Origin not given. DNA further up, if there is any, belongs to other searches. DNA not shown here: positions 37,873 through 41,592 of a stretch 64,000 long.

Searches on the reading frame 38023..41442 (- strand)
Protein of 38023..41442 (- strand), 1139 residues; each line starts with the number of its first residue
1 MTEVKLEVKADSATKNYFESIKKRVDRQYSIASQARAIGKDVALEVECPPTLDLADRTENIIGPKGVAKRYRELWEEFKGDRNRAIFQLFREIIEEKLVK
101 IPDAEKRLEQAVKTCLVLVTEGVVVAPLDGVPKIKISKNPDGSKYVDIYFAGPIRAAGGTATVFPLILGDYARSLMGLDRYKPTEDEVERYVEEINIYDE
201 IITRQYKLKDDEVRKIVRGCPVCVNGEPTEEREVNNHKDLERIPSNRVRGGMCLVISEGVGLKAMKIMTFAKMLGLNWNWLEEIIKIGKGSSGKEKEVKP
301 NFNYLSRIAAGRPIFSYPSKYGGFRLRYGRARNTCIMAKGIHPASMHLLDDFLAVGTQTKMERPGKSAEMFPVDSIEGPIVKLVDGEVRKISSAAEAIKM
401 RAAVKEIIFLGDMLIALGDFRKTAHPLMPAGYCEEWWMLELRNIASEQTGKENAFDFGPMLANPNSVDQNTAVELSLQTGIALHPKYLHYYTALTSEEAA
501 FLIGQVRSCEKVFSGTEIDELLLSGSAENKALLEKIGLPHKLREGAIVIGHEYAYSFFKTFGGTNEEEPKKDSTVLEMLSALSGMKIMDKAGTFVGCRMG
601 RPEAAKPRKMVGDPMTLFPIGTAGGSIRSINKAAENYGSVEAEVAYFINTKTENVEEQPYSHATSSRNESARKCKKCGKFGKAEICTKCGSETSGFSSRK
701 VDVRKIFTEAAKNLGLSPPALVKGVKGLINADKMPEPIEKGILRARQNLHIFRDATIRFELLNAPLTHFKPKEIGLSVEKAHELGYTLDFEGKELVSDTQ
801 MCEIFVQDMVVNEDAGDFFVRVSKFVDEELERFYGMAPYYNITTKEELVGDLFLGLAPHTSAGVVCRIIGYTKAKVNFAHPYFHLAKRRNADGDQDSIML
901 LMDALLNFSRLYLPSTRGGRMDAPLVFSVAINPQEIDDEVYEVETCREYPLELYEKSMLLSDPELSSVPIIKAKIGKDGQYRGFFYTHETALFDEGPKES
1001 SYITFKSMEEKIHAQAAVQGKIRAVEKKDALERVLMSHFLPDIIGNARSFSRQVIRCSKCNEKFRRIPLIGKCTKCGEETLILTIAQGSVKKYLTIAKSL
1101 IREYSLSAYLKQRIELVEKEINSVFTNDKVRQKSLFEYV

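Call 38: search_protein_families(library=pfam, proteins=[window:38023-41442:-], max_evalue=0.001)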
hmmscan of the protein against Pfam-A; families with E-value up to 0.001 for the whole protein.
window:38023-41442:- (1139 aa): 3 families
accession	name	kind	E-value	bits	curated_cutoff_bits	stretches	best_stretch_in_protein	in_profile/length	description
PF24846.1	PolC_DP2_cat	-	1.5e-125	418.5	24.3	1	721-1011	7-299/299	DNA polymerase II large subunit DP2, catalytic domain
PF24844.1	PolC_DP2_central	-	2.2e-108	363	24.3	1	294-698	4-362/372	DNA polymerase II large subunit DP2, central domain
PF03833.19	PolC_DP2_N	-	2.8e-97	325.6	24.3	1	16-286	1-270/271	DNA polymerase II large subunit DP2, N-terminal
